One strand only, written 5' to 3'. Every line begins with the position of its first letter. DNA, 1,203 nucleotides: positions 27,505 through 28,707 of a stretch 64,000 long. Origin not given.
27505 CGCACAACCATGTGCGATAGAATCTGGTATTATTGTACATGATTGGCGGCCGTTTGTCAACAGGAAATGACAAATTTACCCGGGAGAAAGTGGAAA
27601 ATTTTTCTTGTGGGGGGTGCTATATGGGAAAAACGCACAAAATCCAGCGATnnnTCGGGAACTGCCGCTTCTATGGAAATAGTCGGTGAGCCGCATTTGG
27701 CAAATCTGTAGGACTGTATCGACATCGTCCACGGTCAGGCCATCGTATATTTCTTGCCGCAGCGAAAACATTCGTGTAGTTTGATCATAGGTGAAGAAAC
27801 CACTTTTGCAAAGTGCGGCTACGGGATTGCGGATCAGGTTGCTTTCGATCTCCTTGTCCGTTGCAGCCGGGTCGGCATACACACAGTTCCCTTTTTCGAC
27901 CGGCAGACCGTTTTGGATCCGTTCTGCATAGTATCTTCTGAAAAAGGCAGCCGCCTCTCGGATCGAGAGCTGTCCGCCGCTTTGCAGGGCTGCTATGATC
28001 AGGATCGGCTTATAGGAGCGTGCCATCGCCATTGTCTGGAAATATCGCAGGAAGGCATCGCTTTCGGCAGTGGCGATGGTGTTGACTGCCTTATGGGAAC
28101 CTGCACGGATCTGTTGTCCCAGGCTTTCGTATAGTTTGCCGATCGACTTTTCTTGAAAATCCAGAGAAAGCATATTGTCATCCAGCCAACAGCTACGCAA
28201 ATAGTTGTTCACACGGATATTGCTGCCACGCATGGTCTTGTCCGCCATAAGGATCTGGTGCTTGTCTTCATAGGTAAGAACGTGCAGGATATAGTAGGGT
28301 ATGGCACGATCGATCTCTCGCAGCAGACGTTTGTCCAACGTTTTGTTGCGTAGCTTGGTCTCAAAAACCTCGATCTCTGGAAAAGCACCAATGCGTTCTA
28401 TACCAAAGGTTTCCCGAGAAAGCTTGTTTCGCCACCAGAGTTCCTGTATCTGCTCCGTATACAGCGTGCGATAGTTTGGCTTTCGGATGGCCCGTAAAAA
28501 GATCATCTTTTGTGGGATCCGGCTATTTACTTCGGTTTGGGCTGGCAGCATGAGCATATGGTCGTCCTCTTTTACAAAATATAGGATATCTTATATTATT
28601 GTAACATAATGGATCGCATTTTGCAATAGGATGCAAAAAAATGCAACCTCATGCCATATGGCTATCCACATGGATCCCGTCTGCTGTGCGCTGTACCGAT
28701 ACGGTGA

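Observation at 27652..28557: Orphan protein that appears to fuse DUF4391-like and DUF3427-like modules, stranded among sugar genes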

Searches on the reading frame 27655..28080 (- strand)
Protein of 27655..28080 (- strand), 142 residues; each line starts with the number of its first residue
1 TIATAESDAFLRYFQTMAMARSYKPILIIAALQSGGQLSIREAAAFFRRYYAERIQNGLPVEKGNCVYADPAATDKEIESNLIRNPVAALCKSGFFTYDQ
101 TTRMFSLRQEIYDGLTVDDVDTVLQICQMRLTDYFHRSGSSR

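Call 3: search_protein_families(library=pfam, proteins=[window:27655-28074:-], max_evalue=10)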
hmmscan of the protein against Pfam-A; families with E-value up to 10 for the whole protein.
seq(140 aa): 0 families

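Call 26: search_solved_structures(query=A2, max_evalue=10, show_alignments=3)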
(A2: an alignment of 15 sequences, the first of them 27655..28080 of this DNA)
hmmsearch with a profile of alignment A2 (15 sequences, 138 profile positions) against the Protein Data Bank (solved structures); distinct sequences matched with E-value up to 10: 2.
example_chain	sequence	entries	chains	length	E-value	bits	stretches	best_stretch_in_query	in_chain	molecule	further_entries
5hy3_A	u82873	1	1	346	0.00086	22.1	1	75-125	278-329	mRNA endoribonuclease LsoA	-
2rd1_A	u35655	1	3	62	0.85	12.4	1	58-89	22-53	Putative outer membrane lipoprotein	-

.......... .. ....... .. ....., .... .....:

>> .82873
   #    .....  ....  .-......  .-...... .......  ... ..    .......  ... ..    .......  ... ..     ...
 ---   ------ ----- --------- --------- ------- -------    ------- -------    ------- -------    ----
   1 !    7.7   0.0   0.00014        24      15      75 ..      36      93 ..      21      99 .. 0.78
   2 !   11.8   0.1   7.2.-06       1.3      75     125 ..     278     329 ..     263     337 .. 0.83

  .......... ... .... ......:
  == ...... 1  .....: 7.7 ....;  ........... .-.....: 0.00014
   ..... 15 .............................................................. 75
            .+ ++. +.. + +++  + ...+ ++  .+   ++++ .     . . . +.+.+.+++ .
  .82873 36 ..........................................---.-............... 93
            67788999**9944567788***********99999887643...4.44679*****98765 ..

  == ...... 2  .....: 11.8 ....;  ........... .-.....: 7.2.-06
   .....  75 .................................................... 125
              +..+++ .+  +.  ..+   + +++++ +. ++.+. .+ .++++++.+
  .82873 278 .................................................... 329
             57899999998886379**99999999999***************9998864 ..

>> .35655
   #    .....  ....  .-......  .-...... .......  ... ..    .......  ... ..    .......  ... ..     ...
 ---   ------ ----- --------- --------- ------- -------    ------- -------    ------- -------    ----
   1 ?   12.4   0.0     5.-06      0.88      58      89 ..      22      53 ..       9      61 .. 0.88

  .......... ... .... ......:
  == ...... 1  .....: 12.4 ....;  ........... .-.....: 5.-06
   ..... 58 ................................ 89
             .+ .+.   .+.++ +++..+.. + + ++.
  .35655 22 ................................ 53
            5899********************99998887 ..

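Call 27: search_protein_families(library=pfam, alignment_id=A2, max_evalue=10)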
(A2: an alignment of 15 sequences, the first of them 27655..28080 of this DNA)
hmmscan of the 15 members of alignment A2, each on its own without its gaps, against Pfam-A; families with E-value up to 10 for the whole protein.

A. member 1, window:27655-28080:- (142 aa): 0 families

B. families by the number of members that match (of 15 scanned): 4 families
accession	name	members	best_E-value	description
PF09239.17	Topo-VIb_trans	1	0.071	Topoisomerase VI B subunit, transducer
PF20858.2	Pgp3_N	1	0.1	Immunodominant antigen Pgp3, N-terminal domain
PF11238.13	DUF3039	1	0.16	Protein of unknown function (DUF3039)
PF04298.18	Zn_peptidase_2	1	0.27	Putative neutral zinc metallopeptidase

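Call 33: search_protein_representatives(alignment_id=A2)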
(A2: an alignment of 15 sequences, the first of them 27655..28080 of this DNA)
Query: 15 sequences, 138 profile positions. Proteins with E-value up to 0.001 (for the whole library): 474; up to 1e-10: 196; up to 1e-30: 24. The best 150 are listed.
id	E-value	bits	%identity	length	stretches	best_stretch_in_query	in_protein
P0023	1.0e-64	232.5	-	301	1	2-137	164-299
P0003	1.1e-64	232.4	-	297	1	4-136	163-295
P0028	1.3e-61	222.4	-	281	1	2-137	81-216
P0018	1.8e-57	209.0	-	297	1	3-137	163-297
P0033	7.1e-51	187.6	-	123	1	17-136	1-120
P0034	1.8e-44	166.9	-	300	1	7-137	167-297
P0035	1.6e-42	160.5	-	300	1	6-137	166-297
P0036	2.6e-37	143.7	-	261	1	7-137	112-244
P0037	2.1e-36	140.8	-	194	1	4-136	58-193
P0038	4.9e-36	139.6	-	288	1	5-136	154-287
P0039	1.2e-35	138.3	-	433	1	3-136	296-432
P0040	1.8e-35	137.7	-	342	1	9-137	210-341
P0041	5.8e-35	136.1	-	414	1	3-136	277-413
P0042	1.1e-34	135.2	-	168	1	10-136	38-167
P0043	1.8e-34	134.5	-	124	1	17-136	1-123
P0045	5.5e-34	132.9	-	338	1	6-137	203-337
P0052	5.9e-31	123.1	-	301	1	6-136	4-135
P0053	2.9e-30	120.9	-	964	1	6-137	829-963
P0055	4.9e-30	120.1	-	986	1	4-137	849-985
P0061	3.3e-28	114.2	-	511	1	8-137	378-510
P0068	1.3e-25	105.8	-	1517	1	19-136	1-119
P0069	9.8e-24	99.7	-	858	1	4-136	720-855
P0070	1.3e-22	96.1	-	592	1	6-137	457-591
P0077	1.9e-20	89.0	-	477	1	10-137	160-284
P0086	3.1e-18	81.9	-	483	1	7-137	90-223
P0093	7.3e-18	80.7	-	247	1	8-136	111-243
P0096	2.7e-17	78.9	-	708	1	6-135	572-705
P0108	1.6e-16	76.4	-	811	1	6-137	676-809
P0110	2.0e-16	76.1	-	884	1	8-137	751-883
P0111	2.2e-16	75.9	-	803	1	8-137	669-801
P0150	4.8e-14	68.3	-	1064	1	7-137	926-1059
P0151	6.1e-14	68.0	-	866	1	5-135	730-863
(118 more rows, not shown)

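Call 35: search_protein_families(library=pfam, proteins=[P0053, P0055, P0068, P0069, P0096, P0108, P0110, P0111, P0150, P0151], max_evalue=0.01)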
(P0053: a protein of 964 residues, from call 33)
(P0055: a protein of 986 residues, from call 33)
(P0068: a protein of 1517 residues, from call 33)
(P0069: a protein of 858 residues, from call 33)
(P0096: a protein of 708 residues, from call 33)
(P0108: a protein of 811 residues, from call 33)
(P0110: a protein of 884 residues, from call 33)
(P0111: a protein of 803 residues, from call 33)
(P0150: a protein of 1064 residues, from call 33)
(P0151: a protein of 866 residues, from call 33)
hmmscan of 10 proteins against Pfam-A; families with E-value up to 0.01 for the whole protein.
P0053 (964 aa): 1 family
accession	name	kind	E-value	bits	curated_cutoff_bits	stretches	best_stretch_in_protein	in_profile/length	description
PF07508.19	Recombinase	-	1.9e-17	63.8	21.1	2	505-579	2-93/102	Recombinase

P0055 (986 aa): 1 family
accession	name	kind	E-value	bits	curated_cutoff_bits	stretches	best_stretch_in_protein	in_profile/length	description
PF07508.19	Recombinase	-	3.8e-12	46.8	21.1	2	599-656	1-57/102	Recombinase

P0068 (1517 aa): 1 family
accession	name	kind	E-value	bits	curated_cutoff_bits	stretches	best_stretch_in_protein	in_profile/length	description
PF03118.21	RNA_pol_A_CTD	-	2.2e-16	59.8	23.8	2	136-194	7-66/67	Bacterial RNA polymerase, alpha chain C terminal domain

P0069 (858 aa): 2 families
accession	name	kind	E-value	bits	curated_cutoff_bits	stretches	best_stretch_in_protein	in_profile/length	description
PF03235.19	GmrSD_N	-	6.1e-29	102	33.2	1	17-233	10-199/199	GmrSD restriction endonuclease, N-terminal domain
PF07510.16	GmrSD_C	-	1.2e-16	61.3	23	1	453-607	6-137/138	GmrSD restriction endonucleases, C-terminal domain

P0096 (708 aa): 0 families

P0108 (811 aa): 0 families

P0110 (884 aa): 2 families
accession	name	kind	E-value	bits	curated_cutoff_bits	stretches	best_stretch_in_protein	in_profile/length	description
PF03235.19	GmrSD_N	-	2.5e-31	109.8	33.2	1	11-232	5-199/199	GmrSD restriction endonuclease, N-terminal domain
PF07510.16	GmrSD_C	-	3.7e-16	59.7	23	1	456-609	7-137/138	GmrSD restriction endonucleases, C-terminal domain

P0111 (803 aa): 3 families
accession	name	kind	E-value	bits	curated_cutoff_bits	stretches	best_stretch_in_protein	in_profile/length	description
PF04545.22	Sigma70_r4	-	2.3e-14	53.1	24.1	1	360-407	5-48/50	Sigma-70, region 4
PF13411.12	MerR_1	-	0.0004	20.9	21.6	1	607-650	4-43/69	MerR HTH family regulatory protein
PF04542.20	Sigma70_r2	-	0.00067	19.8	24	1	188-224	11-47/71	Sigma-70 region 2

P0150 (1064 aa): 3 families
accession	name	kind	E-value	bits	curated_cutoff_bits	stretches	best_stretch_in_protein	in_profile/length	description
PF01661.27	Macro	-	9.4e-35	119.6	22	1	692-804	2-118/118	Macro domain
PF03235.19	GmrSD_N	-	3.3e-31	109.4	33.2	1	12-232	6-199/199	GmrSD restriction endonuclease, N-terminal domain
PF07510.16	GmrSD_C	-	6.1e-18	65.5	23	1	461-606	16-134/138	GmrSD restriction endonucleases, C-terminal domain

P0151 (866 aa): 2 families
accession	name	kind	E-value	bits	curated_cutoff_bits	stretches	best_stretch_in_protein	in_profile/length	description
PF03235.19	GmrSD_N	-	5.4e-29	102.2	33.2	1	13-228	7-198/199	GmrSD restriction endonuclease, N-terminal domain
PF07510.16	GmrSD_C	-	3.5e-13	50.1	23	1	459-602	20-137/138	GmrSD restriction endonucleases, C-terminal domain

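Call 36: search_protein_families(library=pfam, proteins=[P0039, P0041, P0040, P0045, P0061, P0070, P0077, P0086, P0052, P0093], max_evalue=0.01)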
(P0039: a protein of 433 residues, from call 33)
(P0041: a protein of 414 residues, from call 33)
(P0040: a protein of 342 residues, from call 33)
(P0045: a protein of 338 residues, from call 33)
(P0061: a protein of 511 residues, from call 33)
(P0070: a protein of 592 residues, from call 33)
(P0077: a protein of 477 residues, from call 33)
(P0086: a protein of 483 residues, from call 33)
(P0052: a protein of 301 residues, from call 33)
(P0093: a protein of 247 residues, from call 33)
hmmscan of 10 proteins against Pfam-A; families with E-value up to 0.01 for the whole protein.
P0039 (433 aa): 0 families

P0041 (414 aa): 1 family
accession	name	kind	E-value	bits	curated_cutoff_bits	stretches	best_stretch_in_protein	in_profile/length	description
PF00271.37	Helicase_C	-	1.1e-06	29.3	23.5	1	123-174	57-108/110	Helicase conserved C-terminal domain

P0040 (342 aa): 0 families

P0045 (338 aa): 0 families

P0061 (511 aa): 1 family
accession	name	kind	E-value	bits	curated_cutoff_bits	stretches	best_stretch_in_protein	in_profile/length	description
PF19866.4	DUF6339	-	3.9e-46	157.4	23.2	1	67-249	1-173/175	Family of unknown function (DUF6339)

P0070 (592 aa): 0 families

P0077 (477 aa): 1 family
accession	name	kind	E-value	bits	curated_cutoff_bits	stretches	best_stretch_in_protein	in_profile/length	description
PF14335.11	DUF4391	-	1.6e-21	77.7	29.9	1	2-183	1-199/232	Domain of unknown function (DUF4391)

P0086 (483 aa): 0 families

P0052 (301 aa): 1 family
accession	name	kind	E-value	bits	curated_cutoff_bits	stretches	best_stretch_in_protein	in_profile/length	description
PF08719.17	NADAR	-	3.9e-23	82.9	35.1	1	149-298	14-162/163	NADAR domain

P0093 (247 aa): 1 family
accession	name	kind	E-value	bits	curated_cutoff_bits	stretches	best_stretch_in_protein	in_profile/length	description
PF06129.17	Chordopox_G3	-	0.00053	21.1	22.3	1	152-229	15-96/108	Chordopoxvirus G3 protein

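Call 38: predict_structure(alignment_id=A2)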
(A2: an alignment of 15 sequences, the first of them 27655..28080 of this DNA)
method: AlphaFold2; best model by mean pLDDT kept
length: 142 residues; sequences in the alignment: 15
mean_pLDDT: 91.1   pTM: 0.86
mean pLDDT of the five models: 91.1, 90.2, 89.8, 89.5, 88.7
residues with pLDDT >= 90: 106; 70-90: 28; 50-70: 6; < 50: 2
segments of 3 or more residues with pLDDT < 50: none
pLDDT, mean of each block of 10 residues (from residue 1): 71 88 96 97 97 94 90 96 96 96 96 89 95 84 43
secondary structure, 60 per line:
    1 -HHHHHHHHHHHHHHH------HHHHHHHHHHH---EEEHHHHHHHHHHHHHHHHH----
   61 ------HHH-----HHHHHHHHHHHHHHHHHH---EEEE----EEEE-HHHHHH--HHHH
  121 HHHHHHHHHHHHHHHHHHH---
elements in order: H2-16 H23-33 E37-39 H40-56 H75-92 E96-99 E104-107 H109-114 H117-139

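Call 41: fold_search(model_id=the predicted structure, library=pdb)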
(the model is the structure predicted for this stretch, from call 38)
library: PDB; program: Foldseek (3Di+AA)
matches with E <= 10: 423; with E <= 0.001: 0
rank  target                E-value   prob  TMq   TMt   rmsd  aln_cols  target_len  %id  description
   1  1w5s_B                9.8e-02  0.90  0.39  0.17   5.4       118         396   16  Structure of the Aeropyrum Pernix ORC2 protein (ADP form) (released 2004-10-05)
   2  7nyw_F                1.9e-01  0.57  0.34  0.27   6.8       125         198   11  Cryo-EM structure of the MukBEF-MatP-DNA head module (released 2021-07-07)
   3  5ocn_D                2.1e-01  0.92  0.36  0.55   5.0       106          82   15  Crystal structure of the forkhead domain of human FOXN1 (released 2017-08-02)
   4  9gmb_E                2.1e-01  0.60  0.38  0.28   8.1       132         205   11  MukEF in complex with the phage protein gp5.9 (released 2025-03-26)
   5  3rpu_E                2.2e-01  0.66  0.38  0.31   6.7       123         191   10  Crystal structure of the MukE-MukF complex (released 2012-03-14)
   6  1w5t_A                2.3e-01  0.89  0.45  0.20   4.4       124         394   15  Structure of the Aeropyrum Pernix ORC2 protein (ADPNP-ADP complexes) (released 2004-10-05)
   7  3rpu_Z                2.3e-01  0.66  0.37  0.30   6.6       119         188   10  Crystal structure of the MukE-MukF complex (released 2012-03-14)
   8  5ocn_E                2.5e-01  0.75  0.33  0.49   5.7       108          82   13  Crystal structure of the forkhead domain of human FOXN1 (released 2017-08-02)
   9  9gm9_Q                2.9e-01  0.35  0.33  0.35   9.6       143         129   14  MukBEF in a DNA capture state (released 2025-03-26)
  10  1fnn_A                3.0e-01  0.92  0.46  0.20   4.4       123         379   12  CRYSTAL STRUCTURE OF CDC6P FROM PYROBACULUM AEROPHILUM (released 2000-10-04)
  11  4npv                  3.0e-01  0.35  0.25  0.13  13.7       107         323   14  Crystal structure of human PDE1B bound to inhibitor 7A (6,7,8-trimethoxy-N-(pentan-3-yl)quinazolin-4-amine) (released 2014-07-16)
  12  7nyw_E                3.2e-01  0.47  0.36  0.26   7.7       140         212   11  Cryo-EM structure of the MukBEF-MatP-DNA head module (released 2021-07-07)
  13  7kym_B                3.6e-01  0.75  0.34  0.33   6.6       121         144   13  Crystal structure of the MarR family transcriptional regulator from Bradyrhizobium japonicum (released 2021-12-15)
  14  7v8p                  3.6e-01  0.60  0.36  0.28   7.3       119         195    8  Crystal Structure of the MukE dimer (released 2022-01-05)
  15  5ocn_B                3.8e-01  0.84  0.36  0.52   5.3       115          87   13  Crystal structure of the forkhead domain of human FOXN1 (released 2017-08-02)
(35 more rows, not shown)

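Call 69: search_protein_families(library=pfam, alignment_id=A3, max_evalue=0.001)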
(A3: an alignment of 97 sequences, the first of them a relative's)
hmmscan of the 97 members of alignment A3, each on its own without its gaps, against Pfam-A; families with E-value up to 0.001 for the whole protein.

A. member 1, P0034 (300 aa): 1 family
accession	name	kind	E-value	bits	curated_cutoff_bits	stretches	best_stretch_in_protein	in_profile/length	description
PF14335.11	DUF4391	-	1.3e-29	104.2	29.9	1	2-156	1-170/232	Domain of unknown function (DUF4391)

B. families by the number of members that match (of 97 scanned): 36 families (the first 25 are shown)
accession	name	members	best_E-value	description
PF08719.17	NADAR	4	2.4e-29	NADAR domain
PF07510.16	GmrSD_C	4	1.8e-16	GmrSD restriction endonucleases, C-terminal domain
PF00271.37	Helicase_C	3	1.5e-17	Helicase conserved C-terminal domain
PF14335.11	DUF4391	2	1.3e-29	Domain of unknown function (DUF4391)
PF00142.24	Fer4_NifH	2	7.6e-24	4Fe-4S iron sulfur cluster binding proteins, NifH/frxC family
PF24718.1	HTH_73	2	9.7e-24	HTH-like domain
PF04471.18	Mrr_cat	2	7.7e-23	Restriction endonuclease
PF18741.7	MTES_1575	2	0.00018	REase_MTES_1575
PF13307.12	Helicase_C_2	2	0.00026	Helicase C-terminal domain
PF13614.12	AAA_31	1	1.2e-49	AAA domain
PF19866.4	DUF6339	1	2.2e-42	Family of unknown function (DUF6339)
PF04851.21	ResIII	1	6.3e-38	Type III restriction enzyme, res subunit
PF03235.19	GmrSD_N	1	2.4e-32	GmrSD restriction endonuclease, N-terminal domain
PF01656.29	CbiA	1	1.7e-19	CobQ/CobB/MinD/ParA nucleotide binding domain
PF05067.18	Mn_catalase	1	8.3e-19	Manganese containing catalase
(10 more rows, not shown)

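Call 79: search_solved_structures(query=A4, max_evalue=10, show_alignments=3)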
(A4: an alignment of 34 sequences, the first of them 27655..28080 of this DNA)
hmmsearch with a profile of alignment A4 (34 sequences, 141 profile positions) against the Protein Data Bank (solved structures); distinct sequences matched with E-value up to 10: 1.
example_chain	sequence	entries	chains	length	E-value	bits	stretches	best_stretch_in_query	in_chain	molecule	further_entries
8ec3_A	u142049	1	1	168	0.011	18.7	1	28-81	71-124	Fibronectin-binding protein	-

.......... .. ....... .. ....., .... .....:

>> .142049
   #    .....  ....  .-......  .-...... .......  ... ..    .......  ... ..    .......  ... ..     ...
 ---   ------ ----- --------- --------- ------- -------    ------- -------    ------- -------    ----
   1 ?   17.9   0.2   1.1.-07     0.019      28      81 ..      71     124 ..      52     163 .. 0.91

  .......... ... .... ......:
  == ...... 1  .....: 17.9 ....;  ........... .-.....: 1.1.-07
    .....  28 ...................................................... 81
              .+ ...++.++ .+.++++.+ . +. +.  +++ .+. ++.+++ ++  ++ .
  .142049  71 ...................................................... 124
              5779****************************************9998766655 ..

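Call 81: search_protein_families(library=phrogs, proteins=[window:27655-28080:-], max_evalue=0.01)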
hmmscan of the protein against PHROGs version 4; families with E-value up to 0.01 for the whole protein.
window:27655-28080:- (142 aa): 0 families

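Call 84: fold_search(model_id=the predicted structure, library=viral)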
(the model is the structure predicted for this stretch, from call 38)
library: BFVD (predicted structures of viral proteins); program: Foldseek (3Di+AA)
matches with E <= 10: 324; with E <= 0.001: 2
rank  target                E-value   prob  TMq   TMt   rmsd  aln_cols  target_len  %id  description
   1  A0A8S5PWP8            3.1e-09  1.00  0.85  0.15   2.1       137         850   27  AAA ATPase [Siphoviridae sp. ctg0K17]
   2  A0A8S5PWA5            1.1e-08  1.00  0.91  0.16   1.6       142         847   24  DUF262 domain-containing protein [Siphoviridae sp. ctg0K17]
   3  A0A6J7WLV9            5.3e-02  0.99  0.43  0.33   8.9       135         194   12  Uncharacterized protein [uncultured Caudovirales phage]
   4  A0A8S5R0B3            1.7e-01  0.30  0.27  0.10  15.8       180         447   10  Uncharacterized protein [Myoviridae sp. cteBs22]
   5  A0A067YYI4            2.8e-01  0.87  0.42  0.35   5.2       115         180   13  Uncharacterized protein [Escherichia phage vB_EcoS_AKS96]
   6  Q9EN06                3.3e-01  0.13  0.16  0.17  10.7        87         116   15  AMV042 [Amsacta moorei entomopoxvirus]
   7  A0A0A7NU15            3.5e-01  0.41  0.30  0.30   8.3       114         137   14  Uncharacterized protein [Lactobacillus phage LfeInf]
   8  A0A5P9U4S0            3.7e-01  0.77  0.41  0.40   7.1       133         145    9  (no name in the UniProt tables at hand)
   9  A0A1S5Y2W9            4.6e-01  0.35  0.32  0.35   8.6       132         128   17  Uncharacterized protein [uncultured archaeal virus]
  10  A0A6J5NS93            4.8e-01  0.57  0.29  0.50   6.0        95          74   15  Uncharacterized protein [uncultured Caudovirales phage]
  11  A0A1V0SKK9            5.7e-01  0.14  0.24  0.13  13.7       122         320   10  Pepsin-like aspartate protease [Klosneuvirus KNV1]
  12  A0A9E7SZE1            6.7e-01  0.33  0.34  0.16  12.7       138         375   10  (no name in the UniProt tables at hand)
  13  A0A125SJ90            7.9e-01  0.13  0.23  0.23  14.0       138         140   14  (no name in the UniProt tables at hand)
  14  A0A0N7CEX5            7.9e-01  0.12  0.23  0.27   9.4       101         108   14  DUF7270 domain-containing protein [Salmonella phage 38]
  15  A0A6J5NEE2            8.3e-01  0.23  0.23  0.30  10.5        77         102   14  EAL domain-containing protein [uncultured Caudovirales phage]
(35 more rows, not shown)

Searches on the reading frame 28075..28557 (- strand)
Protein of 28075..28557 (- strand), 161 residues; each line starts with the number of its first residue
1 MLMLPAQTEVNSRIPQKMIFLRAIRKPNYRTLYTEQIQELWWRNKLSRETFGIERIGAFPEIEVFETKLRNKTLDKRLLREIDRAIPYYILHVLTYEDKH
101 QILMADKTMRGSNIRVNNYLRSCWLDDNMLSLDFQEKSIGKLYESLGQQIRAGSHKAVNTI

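Call 3: search_protein_families(library=pfam, proteins=[window:28075-28557:-], max_evalue=10)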
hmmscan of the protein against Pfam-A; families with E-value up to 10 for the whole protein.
seq(161 aa): 1 family
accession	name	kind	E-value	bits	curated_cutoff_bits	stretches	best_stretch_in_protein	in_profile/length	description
PF14335.11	DUF4391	-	1.4e-26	94.2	29.9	1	2-155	1-170/232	Domain of unknown function (DUF4391)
